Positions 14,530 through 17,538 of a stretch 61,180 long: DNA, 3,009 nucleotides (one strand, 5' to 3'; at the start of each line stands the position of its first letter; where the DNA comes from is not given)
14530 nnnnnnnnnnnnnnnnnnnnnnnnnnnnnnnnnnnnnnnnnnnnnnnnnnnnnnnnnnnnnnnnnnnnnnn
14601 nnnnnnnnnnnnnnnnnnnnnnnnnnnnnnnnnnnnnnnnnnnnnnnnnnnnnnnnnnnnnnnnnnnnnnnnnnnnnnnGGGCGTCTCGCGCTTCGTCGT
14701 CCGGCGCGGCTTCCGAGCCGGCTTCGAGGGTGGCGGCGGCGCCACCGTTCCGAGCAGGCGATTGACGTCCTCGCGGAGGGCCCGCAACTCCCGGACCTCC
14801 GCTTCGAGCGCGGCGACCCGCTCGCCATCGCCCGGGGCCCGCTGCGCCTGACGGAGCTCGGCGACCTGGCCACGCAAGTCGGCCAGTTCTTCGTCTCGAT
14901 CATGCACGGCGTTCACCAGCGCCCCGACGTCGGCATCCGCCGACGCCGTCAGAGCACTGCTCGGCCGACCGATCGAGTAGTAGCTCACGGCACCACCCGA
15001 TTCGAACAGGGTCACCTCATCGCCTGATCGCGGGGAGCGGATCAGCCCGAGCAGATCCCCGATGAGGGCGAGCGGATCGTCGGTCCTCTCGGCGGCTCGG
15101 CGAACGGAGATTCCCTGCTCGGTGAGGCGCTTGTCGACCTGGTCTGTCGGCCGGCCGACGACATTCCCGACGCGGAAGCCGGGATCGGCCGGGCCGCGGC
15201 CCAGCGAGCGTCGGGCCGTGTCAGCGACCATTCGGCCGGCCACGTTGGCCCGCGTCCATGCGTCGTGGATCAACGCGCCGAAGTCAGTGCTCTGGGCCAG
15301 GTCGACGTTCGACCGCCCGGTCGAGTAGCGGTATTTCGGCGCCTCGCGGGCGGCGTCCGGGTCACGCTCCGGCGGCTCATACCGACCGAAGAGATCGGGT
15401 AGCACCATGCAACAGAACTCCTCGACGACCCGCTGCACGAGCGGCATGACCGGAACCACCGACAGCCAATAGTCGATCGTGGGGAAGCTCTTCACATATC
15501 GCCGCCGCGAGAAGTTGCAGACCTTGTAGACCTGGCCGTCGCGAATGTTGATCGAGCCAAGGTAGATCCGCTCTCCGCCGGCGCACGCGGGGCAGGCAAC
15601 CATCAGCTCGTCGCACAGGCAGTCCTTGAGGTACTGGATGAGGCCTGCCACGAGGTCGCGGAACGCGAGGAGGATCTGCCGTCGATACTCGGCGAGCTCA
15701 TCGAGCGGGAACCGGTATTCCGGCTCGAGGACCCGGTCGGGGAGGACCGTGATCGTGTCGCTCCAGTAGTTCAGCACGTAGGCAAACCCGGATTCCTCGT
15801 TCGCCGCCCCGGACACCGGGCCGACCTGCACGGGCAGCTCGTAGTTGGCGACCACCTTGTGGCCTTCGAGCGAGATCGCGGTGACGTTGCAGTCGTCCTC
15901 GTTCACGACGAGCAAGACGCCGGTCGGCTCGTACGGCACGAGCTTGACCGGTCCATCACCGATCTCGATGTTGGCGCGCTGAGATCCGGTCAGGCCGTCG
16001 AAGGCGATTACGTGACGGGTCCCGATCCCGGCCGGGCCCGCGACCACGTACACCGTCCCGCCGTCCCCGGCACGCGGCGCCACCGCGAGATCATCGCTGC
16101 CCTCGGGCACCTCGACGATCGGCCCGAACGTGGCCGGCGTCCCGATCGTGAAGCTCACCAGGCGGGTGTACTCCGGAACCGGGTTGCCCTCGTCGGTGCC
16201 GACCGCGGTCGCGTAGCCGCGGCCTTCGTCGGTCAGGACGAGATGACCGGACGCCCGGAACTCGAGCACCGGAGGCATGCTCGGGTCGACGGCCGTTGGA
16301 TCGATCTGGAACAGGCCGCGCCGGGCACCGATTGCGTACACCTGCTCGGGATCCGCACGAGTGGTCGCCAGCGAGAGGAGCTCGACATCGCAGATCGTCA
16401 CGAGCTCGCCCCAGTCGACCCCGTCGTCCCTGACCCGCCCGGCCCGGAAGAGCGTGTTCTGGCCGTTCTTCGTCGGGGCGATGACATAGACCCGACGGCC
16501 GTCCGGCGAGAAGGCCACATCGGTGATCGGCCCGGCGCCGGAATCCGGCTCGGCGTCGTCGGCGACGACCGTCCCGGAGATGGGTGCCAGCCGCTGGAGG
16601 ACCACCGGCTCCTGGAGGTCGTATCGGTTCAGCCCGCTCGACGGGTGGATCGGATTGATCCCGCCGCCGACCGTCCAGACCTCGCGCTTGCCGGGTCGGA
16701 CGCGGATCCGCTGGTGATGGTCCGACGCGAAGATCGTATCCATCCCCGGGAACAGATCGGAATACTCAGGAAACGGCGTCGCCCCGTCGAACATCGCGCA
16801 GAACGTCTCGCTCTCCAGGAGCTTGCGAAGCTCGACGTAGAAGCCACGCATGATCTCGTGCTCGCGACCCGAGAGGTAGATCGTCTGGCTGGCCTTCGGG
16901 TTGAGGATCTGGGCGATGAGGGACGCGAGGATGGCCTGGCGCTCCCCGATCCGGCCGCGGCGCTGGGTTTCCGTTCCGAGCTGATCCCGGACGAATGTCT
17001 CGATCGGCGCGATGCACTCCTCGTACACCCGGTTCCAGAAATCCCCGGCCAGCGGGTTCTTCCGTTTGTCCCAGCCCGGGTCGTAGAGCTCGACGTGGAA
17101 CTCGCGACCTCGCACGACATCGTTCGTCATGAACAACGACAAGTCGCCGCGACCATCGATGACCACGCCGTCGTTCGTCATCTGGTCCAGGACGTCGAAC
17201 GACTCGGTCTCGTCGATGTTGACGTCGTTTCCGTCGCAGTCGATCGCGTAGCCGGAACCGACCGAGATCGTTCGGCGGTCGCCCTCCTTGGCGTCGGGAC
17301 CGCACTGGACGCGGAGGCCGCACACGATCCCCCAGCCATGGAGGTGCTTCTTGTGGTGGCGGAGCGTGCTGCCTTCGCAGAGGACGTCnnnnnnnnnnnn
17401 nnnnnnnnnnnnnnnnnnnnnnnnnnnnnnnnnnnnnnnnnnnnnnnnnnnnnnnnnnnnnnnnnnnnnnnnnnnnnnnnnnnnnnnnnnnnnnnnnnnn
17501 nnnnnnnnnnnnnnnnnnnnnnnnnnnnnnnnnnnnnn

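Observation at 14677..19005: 1442-aa DUF6519-like / beta-propeller / coiled-coil protein occupies the tail-fibre slot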

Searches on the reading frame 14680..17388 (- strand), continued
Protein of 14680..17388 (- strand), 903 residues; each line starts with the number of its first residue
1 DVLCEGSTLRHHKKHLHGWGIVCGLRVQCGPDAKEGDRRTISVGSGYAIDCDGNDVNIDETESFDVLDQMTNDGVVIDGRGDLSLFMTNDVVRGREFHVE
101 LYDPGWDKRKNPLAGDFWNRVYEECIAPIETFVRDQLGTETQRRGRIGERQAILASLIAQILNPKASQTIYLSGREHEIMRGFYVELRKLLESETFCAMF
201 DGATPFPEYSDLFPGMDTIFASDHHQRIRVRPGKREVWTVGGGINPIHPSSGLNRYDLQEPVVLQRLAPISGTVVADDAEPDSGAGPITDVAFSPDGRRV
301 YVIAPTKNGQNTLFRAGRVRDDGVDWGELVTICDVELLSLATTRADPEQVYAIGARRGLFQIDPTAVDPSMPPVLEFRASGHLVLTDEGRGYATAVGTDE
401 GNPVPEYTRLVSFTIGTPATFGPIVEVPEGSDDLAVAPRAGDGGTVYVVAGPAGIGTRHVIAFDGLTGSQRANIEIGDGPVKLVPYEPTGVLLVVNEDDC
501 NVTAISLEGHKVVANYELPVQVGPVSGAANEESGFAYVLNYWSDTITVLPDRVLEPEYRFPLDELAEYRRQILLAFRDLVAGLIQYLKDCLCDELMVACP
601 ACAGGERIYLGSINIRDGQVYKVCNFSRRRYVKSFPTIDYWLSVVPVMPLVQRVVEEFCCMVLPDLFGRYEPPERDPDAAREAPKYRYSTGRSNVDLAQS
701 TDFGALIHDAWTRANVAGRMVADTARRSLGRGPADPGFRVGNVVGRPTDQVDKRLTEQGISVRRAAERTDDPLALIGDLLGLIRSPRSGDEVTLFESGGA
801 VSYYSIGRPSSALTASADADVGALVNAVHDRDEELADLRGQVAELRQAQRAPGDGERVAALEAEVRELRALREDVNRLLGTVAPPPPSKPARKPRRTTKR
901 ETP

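Call 82: search_solved_structures(query=A1, max_evalue=1, show_alignments=2)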
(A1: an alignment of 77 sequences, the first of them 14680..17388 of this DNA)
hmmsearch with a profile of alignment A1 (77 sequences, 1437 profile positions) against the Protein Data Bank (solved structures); distinct sequences matched with E-value up to 1: 18.
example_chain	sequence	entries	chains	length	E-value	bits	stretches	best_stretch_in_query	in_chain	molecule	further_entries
1l0q_A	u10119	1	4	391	6.8e-13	50.4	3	997-1093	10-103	Surface layer protein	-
5c2v_B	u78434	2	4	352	2.9e-07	31.7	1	1021-1094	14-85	HYDRAZINE SYNTHASE BETA SUBUNIT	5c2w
5yzv_A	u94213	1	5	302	0.042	14.6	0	802-839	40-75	Probable serine/threonine-protein kinase PkwA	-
8t1i_B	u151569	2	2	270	0.057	14.2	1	1335-1410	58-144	Mediator of RNA polymerase II transcription subunit 4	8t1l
1jmx_B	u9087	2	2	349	0.065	14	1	1034-1104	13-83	Amine Dehydrogenase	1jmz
9h3g_AR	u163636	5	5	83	0.086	13.6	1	1188-1230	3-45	60S ribosomal protein L29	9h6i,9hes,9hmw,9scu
8oyv_A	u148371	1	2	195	0.15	12.8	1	1325-1420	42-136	De novo designed soluble Claudin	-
6r60_A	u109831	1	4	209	0.29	11.8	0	823-842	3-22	WD-40 repeat protein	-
6r5y_A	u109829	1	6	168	0.38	11.4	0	823-842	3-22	WD-40 repeat protein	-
7emf_D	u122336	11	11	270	0.44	11.2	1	1337-1410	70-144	Mediator of RNA polymerase II transcription subunit 4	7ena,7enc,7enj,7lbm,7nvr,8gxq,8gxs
9rgx_A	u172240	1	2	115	0.55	10.9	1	1336-1408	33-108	sc-apCC3-ACW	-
9rgv_A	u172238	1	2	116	0.61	10.7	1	1336-1412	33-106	sc-apCC3-CW1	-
9rgw_A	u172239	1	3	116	0.71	10.5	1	1335-1412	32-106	sc-apCC3-CW2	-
4zry_B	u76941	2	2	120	0.72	10.5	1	1353-1417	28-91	Keratin, type II cytoskeletal 1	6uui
6w1s_B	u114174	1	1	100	0.74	10.5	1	1336-1387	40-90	Mediator of RNA polymerase II transcription subunit 4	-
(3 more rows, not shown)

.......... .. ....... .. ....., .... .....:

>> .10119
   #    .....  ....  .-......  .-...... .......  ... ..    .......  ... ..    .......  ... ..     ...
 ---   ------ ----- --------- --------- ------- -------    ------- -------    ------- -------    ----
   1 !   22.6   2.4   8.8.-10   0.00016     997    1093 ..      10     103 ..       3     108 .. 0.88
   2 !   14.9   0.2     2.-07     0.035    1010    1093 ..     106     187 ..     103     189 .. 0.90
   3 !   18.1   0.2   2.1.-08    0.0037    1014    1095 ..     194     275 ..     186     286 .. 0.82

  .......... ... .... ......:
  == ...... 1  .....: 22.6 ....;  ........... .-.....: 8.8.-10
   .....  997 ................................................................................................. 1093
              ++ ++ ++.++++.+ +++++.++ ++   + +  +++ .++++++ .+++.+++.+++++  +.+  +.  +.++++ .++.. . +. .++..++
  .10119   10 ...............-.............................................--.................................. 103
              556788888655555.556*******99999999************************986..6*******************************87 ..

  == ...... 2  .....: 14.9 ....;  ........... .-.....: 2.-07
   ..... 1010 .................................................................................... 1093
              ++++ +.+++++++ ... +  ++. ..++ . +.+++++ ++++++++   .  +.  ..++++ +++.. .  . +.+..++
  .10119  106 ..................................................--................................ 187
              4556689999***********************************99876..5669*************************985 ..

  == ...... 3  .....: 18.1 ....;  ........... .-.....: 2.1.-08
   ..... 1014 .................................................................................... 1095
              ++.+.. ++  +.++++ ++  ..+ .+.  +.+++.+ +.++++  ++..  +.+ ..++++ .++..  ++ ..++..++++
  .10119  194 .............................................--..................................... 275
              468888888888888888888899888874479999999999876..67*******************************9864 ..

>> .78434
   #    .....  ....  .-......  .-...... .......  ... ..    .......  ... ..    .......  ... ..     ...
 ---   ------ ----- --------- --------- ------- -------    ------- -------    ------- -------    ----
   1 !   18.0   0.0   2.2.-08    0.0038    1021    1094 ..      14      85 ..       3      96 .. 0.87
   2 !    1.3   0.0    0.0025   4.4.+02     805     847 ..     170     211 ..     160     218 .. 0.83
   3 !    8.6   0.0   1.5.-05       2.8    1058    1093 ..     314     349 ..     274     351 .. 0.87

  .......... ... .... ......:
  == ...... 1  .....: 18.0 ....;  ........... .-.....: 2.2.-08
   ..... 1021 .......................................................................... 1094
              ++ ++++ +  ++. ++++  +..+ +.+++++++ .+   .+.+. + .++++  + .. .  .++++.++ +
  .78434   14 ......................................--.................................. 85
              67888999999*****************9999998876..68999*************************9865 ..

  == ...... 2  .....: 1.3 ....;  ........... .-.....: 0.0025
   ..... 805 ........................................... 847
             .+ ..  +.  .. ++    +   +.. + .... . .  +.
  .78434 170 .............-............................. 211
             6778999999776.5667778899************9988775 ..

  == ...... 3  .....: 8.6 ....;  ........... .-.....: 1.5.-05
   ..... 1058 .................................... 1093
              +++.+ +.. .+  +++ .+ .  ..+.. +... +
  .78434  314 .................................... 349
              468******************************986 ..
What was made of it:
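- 15739..16740 (-): aa 756-1089: 7-bladed YVTN-type beta-propeller, inserted into the stem. Its second half (aa 921-1089) is the most variable globular region. Profile vs 1L0Q E 6.8e-13 (call 82).
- On YVTN beta-propeller: Profile vs 1L0Q E 6.8e-13 with 3 stretches, and vs hydrazine synthase beta 2.9e-7 (call 82).
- Closest known: YVTN beta-propeller of the Methanosarcina mazei surface-layer protein. Same: The family profile matches three blades at E 6.8e-13 (call 82).
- Checked: The family profile hits the YVTN S-layer propeller 1L0Q at E 6.8e-13 (call 82).
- The best sequence match is a non-enzymatic S-layer YVTN propeller (call 82).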

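Call 94: find_related_loci(query=A1, collection=viral_contigs, flank=10000)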
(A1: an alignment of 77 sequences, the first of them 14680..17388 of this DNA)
Query A1 (903 aa) in viral_contigs; peptide patterns used: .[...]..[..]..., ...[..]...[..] (x = any residue, [..] = any of these).
17 stretches matched a pattern; 2 encode a relative of the query (tblastn E <= 1e-3); 2 distinct loci.
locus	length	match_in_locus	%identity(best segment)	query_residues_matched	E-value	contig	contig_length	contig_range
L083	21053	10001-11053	33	12-667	3e-12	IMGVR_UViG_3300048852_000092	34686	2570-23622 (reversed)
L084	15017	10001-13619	44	9-668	4e-8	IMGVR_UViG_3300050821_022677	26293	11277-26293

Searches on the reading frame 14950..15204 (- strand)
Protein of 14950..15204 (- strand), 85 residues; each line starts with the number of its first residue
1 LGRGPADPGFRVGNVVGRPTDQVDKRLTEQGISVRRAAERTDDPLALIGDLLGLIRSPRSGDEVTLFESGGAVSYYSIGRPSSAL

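Call 51: search_solved_structures(query=A2, max_evalue=10, show_alignments=3)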
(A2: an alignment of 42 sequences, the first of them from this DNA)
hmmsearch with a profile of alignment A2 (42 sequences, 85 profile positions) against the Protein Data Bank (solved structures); distinct sequences matched with E-value up to 10: 22.
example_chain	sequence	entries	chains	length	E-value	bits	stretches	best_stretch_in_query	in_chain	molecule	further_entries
9k2v_V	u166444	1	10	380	0.00075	22.3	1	2-43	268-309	Internal virion protein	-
6y2c_A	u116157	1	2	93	0.038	16.8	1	5-49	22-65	Far upstream element-binding protein 1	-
1j4w_A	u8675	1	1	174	0.082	15.7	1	5-49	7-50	FUSE binding protein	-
7ase_V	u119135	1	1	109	0.38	13.6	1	12-52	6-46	Protein translation factor SUI1 homolog, putative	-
9p0o_A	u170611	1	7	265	0.55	13.1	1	16-80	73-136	Small-conductance mechanosensitive channel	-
2mgv_A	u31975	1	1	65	0.62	12.9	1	11-43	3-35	Bifunctional membrane-associated penicillin-binding protein 1A/1B ponA2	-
8ddj_A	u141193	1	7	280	0.64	12.9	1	16-80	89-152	Mechanosensitive channel MscS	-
6rld_A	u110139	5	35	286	0.67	12.8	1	16-80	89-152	Small-conductance mechanosensitive channel | Mechanosensitive channel MscS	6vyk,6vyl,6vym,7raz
6pwo_A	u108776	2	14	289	0.69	12.8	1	16-80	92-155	Small-conductance mechanosensitive channel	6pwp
4age_A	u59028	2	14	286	0.69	12.8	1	16-80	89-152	SMALL-CONDUCTANCE MECHANOSENSITIVE CHANNEL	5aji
9p0n_A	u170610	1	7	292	0.7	12.8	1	16-80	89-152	Small-conductance mechanosensitive channel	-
7onj_A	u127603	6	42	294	0.71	12.7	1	16-80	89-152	Mechanosensitive channel of small conductance (MscS) | Small-conductance mechanosensitive channel | Mechanosensitive channel MscS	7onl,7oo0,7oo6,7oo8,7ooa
2oau_A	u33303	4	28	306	0.78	12.6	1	16-80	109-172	Small-conductance mechanosensitive channel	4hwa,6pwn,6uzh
4agf_A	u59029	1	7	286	1.2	12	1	16-80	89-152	SMALL-CONDUCTANCE MECHANOSENSITIVE CHANNEL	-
7eyu_B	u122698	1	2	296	1.3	11.9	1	17-61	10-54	2-oxoglutarate/Fe(II)-dependent dioxygenase SptF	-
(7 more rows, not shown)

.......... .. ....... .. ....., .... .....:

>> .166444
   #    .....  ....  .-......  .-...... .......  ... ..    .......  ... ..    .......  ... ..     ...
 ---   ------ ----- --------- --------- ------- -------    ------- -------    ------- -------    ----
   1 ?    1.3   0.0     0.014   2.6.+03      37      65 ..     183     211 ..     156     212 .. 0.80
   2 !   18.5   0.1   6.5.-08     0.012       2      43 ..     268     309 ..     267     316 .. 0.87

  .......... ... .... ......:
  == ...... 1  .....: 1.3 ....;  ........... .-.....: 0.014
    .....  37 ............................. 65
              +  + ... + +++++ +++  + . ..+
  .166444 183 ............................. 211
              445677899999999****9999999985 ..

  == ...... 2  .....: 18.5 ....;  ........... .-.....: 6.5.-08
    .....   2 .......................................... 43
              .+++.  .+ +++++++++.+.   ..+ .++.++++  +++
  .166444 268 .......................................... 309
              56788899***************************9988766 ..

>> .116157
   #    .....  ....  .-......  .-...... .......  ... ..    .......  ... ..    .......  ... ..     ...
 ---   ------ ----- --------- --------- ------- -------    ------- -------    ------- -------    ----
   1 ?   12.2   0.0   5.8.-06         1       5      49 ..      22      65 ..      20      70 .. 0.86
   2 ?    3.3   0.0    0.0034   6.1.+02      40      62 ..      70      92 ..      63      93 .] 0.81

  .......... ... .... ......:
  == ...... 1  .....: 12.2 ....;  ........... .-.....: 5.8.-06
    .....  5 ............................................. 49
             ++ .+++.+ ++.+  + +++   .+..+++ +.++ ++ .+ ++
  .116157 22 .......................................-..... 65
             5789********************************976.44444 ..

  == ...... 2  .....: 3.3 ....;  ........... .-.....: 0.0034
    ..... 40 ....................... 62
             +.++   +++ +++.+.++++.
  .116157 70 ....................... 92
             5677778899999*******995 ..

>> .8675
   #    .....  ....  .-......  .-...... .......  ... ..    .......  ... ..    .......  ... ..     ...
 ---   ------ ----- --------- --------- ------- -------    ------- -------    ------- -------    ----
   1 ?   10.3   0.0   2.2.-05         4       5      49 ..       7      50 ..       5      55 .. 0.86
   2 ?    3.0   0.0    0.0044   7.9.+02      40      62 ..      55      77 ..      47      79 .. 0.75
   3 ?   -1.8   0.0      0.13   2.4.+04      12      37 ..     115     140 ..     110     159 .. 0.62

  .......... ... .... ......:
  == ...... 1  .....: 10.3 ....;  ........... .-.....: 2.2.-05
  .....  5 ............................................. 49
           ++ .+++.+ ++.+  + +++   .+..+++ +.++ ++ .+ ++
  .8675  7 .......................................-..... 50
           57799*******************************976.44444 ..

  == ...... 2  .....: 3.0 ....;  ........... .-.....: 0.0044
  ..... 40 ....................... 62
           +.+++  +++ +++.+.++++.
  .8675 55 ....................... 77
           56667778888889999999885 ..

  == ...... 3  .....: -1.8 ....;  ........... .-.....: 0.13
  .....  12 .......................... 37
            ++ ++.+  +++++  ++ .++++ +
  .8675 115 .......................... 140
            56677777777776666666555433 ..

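Call 52: search_protein_families(library=pfam, alignment_id=A2, max_evalue=1)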
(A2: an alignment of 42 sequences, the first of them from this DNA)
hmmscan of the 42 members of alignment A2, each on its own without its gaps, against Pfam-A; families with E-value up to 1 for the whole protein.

A. member 1, seq(85 aa): 1 family
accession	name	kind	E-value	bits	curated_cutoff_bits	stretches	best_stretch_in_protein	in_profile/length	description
PF03793.24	PASTA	-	0.017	15.5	23.2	1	11-44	2-35/64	PASTA domain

B. families by the number of members that match (of 42 scanned): 17 families
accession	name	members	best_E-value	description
PF03793.24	PASTA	14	0.00022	PASTA domain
PF04717.18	Phage_base_V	2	0.034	Type VI secretion system/phage-baseplate injector OB domain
PF03990.20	DUF348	1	0.03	G5-linked-Ubiquitin-like domain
PF22773.1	Myo1_CA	1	0.042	Myosin-1, central acidic domain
PF21997.1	DUF6928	1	0.051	Family of unknown function (DUF6928)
PF04014.23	MazE_antitoxin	1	0.07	Antidote-toxin recognition MazE, bacterial antitoxin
PF12717.13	Cnd1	1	0.075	non-SMC mitotic condensation complex subunit 1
PF18348.7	SH3_16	1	0.12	Bacterial dipeptidyl-peptidase Sh3 domain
PF01016.24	Ribosomal_L27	1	0.12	Ribosomal L27 protein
PF01078.27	Mg_chelatase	1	0.13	Magnesium chelatase, subunit ChlI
PF14085.11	DUF4265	1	0.14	Domain of unknown function (DUF4265)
PF13362.12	Toprim_3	1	0.14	Toprim domain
PF17738.7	DUF5575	1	0.15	DUF5575 central RNaseH like domain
PF12144.13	Med12-PQL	1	0.16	Eukaryotic Mediator 12 catenin-binding domain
PF17806.6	SO_alpha_A3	1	0.19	Sarcosine oxidase A3 domain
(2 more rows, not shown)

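Call 67: predict_structure(alignment_id=A2)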
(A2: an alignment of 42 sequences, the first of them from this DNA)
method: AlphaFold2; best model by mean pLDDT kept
length: 85 residues; sequences in the alignment: 42
mean_pLDDT: 68.6   pTM: 0.53
mean pLDDT of the five models: 68.6, 68.1, 67.6, 66.4, 63.9
residues with pLDDT >= 90: 0; 70-90: 43; 50-70: 31; < 50: 11
segments of 3 or more residues with pLDDT < 50: 1-5, 7-9, 83-85
pLDDT, mean of each block of 10 residues (from residue 1): 46 74 86 79 56 61 81 77 46
secondary structure, 60 per line:
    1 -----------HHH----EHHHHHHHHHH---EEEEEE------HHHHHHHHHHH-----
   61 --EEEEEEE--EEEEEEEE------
elements in order: H20-29 E33-38 H45-55 E63-69 E72-79

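Call 69: fold_search(model_id=the predicted structure, library=pdb)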
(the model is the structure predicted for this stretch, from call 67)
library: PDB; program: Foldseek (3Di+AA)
matches with E <= 10: 278; with E <= 0.001: 0
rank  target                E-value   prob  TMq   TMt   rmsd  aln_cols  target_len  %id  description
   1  4fct                  2.4e-01  0.38  0.34  0.12  10.3        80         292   15  Crystal structure of the C-terminal domain of ClpB (released 2012-07-18)
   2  4lja                  3.0e-01  0.38  0.33  0.11   8.4        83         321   13  ClpB NBD2 R621Q from T. thermophilus in complex with AMPPCP and guanidinium chloride (released 2014-02-12)
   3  4lj8                  3.6e-01  0.35  0.33  0.11   8.4        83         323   13  ClpB NBD2 R621Q from T. thermophilus in complex with ADP (released 2014-02-12)
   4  8xon_P                3.6e-01  0.21  0.32  0.06  10.1        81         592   16  Cryo-EM structure of the ClpC1:ClpP1P2 degradation complex in Streptomyces hawaiiensis (released 2024-03-27)
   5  4lj5                  3.9e-01  0.28  0.32  0.10  10.2        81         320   18  ClpB NBD2 from T. thermophilus in complex with ADP (released 2014-02-12)
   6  4lj4                  5.1e-01  0.23  0.32  0.10  10.1        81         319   18  ClpB NBD2 from T. thermophilus, nucleotide-free (released 2014-02-12)
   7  4lj6                  5.8e-01  0.21  0.31  0.10   8.3        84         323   15  ClpB NBD2 from T. thermophilus in complex with AMPPCP (released 2014-02-12)
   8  1qvr_A                5.8e-01  0.21  0.33  0.05   8.5        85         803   13  Crystal Structure Analysis of ClpB (released 2003-10-21)
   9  5haf_B                5.8e-01  0.13  0.23  0.09   6.2        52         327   21  Structure of Salmonella enterica effector protein SseL (released 2016-07-27)
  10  9rde                  5.8e-01  0.10  0.25  0.05   6.5        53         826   13  Crystal structure of the B. licheniformis bacitacin sythetase 3 cis-E-COM-C domains (released 2025-08-06)
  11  3j3r_A                6.6e-01  0.15  0.30  0.05   9.7        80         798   25  Structural dynamics of the MecA-ClpC complex revealed by cryo-EM (released 2013-05-15)
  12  1xk9_B                6.6e-01  0.09  0.21  0.12   7.2        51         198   18  Pseudomanas exotoxin A in complex with the PJ34 inhibitor (released 2005-05-17)
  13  7rzw_A                7.0e-01  0.16  0.31  0.04   7.7        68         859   18  CryoEM structure of Arabidopsis thaliana phytochrome B (released 2022-04-13)
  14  4lj7_A                7.5e-01  0.21  0.34  0.12   8.9        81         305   17  ClpB NBD2 K601Q from T. thermophilus in complex with MANT-dADP (released 2014-02-12)
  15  9a66_A                7.5e-01  0.20  0.34  0.05  11.0        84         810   21  Integrative model of CLPC-CLPP by crosslinking MS and deep learning (released 2024-09-18)
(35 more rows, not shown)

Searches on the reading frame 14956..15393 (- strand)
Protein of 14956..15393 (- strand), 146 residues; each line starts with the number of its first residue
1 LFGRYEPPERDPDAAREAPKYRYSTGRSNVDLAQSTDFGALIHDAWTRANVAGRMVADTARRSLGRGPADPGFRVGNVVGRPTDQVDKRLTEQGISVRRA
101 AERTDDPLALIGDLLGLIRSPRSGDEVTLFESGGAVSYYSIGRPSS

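Call 48: search_protein_families(library=pfam, proteins=[window:14956-15393:-], max_evalue=10)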
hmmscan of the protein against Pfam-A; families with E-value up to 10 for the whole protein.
window:14956-15393:- (146 aa): 1 family
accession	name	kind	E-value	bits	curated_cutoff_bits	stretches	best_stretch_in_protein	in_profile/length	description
PF03793.24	PASTA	-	0.048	14.1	23.2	1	74-107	2-35/64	PASTA domain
